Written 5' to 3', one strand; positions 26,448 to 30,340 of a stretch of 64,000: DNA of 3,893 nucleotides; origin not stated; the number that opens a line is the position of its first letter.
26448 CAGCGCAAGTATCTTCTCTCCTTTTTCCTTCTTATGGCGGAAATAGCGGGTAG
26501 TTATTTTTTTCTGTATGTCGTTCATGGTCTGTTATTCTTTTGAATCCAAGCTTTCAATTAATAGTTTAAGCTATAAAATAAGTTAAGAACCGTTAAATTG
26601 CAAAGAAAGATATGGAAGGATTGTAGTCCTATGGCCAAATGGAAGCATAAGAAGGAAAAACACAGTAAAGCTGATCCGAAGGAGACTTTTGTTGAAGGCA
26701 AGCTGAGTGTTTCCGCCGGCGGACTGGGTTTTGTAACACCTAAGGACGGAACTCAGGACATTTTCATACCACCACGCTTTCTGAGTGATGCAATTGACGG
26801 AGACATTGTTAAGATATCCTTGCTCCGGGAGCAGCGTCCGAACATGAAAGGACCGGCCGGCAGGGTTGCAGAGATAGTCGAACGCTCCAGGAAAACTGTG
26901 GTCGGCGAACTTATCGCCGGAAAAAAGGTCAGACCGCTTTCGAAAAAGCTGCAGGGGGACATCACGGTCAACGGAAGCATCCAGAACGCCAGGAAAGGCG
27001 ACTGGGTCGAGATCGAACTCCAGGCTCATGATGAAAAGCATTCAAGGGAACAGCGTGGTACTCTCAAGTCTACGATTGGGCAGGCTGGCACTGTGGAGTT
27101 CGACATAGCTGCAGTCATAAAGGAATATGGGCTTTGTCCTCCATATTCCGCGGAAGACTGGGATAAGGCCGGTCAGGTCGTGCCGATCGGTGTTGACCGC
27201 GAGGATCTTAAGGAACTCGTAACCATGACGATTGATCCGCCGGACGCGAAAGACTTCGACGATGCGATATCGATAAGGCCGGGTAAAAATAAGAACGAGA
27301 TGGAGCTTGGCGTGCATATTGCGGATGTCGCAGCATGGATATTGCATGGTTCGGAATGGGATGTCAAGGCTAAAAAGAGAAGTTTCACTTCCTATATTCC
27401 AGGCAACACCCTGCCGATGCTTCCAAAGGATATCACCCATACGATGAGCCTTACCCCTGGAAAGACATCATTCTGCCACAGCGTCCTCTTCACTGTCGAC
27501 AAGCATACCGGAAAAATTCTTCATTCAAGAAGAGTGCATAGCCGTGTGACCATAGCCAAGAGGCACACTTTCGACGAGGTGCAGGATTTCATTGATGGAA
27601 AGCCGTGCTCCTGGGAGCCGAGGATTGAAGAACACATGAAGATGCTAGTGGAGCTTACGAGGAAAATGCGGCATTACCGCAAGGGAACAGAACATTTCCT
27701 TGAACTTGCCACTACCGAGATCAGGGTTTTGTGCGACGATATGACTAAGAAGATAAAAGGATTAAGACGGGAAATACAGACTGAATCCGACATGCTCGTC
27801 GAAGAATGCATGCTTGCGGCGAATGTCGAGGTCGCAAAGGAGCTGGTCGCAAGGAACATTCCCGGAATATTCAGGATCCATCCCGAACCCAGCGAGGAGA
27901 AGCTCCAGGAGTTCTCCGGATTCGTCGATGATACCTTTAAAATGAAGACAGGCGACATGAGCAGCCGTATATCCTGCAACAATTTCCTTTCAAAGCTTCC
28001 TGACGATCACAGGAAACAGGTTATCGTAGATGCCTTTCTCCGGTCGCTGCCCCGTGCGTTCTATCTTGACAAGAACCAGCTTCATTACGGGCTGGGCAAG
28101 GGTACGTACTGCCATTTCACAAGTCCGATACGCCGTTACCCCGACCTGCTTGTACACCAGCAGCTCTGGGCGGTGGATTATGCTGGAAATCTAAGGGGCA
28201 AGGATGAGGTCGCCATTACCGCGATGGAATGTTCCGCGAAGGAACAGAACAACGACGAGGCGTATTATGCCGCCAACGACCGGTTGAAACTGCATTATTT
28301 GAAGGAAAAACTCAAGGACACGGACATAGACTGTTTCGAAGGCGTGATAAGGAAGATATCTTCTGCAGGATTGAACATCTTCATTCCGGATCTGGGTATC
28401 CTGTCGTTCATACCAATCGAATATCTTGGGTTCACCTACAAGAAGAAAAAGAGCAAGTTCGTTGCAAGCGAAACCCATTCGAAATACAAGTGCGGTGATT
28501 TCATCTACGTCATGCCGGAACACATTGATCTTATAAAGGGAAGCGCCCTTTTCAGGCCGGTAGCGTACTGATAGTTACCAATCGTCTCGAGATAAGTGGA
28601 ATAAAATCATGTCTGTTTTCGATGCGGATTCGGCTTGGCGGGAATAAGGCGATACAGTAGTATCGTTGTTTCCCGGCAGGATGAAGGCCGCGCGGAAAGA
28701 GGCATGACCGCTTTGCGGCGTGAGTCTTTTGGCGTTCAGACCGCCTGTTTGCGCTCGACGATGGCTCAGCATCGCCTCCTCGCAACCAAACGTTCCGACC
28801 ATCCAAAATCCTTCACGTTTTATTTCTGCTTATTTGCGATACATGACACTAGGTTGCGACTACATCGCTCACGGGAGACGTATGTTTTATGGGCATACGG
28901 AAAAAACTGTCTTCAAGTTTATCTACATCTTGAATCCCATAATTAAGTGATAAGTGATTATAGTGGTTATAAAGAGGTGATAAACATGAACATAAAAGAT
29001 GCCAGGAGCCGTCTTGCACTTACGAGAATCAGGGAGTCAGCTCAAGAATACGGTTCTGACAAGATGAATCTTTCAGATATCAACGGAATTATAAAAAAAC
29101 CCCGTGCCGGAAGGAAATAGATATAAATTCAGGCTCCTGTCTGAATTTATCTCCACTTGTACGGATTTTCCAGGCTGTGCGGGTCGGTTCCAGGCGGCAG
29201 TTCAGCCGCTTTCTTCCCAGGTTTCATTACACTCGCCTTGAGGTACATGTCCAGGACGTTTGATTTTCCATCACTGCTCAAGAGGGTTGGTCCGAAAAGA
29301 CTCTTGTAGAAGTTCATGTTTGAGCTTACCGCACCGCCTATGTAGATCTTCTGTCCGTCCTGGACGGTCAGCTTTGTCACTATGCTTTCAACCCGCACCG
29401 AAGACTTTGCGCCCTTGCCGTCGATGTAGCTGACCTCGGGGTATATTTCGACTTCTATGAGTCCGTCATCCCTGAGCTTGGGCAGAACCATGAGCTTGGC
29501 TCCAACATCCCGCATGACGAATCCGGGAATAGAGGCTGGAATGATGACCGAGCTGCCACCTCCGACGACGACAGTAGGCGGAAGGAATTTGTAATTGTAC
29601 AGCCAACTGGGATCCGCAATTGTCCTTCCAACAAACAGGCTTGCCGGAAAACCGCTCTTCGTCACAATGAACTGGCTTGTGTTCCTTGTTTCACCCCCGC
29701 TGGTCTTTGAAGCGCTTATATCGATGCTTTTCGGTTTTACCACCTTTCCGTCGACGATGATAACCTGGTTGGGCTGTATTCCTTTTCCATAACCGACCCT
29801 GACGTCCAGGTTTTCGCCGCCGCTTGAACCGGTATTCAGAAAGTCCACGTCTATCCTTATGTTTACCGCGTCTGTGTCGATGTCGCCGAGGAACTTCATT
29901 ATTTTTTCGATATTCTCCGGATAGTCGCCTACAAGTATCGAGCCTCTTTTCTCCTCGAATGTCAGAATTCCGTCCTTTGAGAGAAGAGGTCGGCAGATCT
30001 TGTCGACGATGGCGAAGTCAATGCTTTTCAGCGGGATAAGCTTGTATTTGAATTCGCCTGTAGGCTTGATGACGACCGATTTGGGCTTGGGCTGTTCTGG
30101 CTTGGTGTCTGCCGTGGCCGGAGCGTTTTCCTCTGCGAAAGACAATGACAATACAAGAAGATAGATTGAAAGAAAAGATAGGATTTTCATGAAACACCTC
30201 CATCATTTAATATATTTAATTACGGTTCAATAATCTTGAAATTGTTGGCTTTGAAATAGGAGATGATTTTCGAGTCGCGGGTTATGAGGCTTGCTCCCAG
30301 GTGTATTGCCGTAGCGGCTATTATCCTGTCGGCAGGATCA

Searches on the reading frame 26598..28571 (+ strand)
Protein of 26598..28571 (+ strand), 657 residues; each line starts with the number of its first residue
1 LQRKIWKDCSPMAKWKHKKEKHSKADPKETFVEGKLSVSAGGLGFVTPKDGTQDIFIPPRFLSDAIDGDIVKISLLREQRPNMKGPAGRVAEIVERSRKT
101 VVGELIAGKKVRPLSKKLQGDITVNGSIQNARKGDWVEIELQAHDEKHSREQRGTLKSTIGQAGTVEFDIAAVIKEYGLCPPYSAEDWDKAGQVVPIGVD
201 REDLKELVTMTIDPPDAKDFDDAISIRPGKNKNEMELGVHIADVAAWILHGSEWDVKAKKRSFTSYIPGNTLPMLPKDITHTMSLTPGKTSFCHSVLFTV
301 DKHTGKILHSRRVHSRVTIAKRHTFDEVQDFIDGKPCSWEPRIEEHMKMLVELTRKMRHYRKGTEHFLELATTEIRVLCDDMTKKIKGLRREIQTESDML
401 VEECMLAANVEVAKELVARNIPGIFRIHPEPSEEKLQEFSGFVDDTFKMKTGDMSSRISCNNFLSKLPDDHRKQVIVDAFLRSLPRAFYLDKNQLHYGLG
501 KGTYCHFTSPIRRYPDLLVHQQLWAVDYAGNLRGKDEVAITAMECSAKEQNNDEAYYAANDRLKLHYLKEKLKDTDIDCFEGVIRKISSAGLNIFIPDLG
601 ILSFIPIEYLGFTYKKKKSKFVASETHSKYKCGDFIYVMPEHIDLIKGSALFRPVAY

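Call 85: search_protein_families(library=pfam, proteins=[window:26598-28571:+], max_evalue=0.001)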
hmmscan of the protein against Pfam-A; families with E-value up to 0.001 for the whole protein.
window:26598-28571:+ (657 aa): 4 families
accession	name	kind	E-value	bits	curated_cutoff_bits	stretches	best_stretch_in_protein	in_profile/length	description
PF00773.25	RNB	-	2.2e-84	284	29.3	1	201-526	1-323/326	RNB domain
PF17876.7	CSD2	-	5.1e-16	58.9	26.2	2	111-179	2-69/74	Cold shock domain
PF08206.17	OB_RNB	-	2.9e-10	40.1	24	1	34-78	1-45/58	Ribonuclease B OB domain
PF22707.2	S1CSD-TOTE-2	-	0.00048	20.5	27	0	32-73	3-40/60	S1/CSD-like domain 2 of the TOTE conflict systems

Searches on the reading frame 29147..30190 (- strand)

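Call 6: search_protein_families(library=ncbifam, proteins=[window:29147-30190:-], max_evalue=0.001)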
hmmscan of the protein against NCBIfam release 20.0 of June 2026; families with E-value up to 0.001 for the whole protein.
window:29147-30190:- (347 aa): 2 families
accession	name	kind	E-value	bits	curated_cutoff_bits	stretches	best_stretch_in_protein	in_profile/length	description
TIGR02517.1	type_II_gspD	equivalog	9.4e-17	60.7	351.35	2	33-119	82-168/600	type II secretion system secretin GspD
TIGR02515.1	IV_pilus_PilQ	subfamily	7.5e-07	28.5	284.35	0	67-141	128-203/428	type IV pilus secretin PilQ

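Call 7: search_protein_families(library=pfam, proteins=[window:29147-30190:-], max_evalue=0.001)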
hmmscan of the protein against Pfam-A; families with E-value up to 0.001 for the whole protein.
window:29147-30190:- (347 aa): 2 families
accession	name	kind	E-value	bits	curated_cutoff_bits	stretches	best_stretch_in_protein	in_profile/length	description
PF00263.26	Secretin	-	1.8e-08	34.6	27.5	1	226-292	54-127/169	Bacterial type II and III secretion system protein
PF03958.22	Secretin_N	-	1.5e-05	25.5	28.2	1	50-106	2-65/69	Bacterial type II/III secretion system short domain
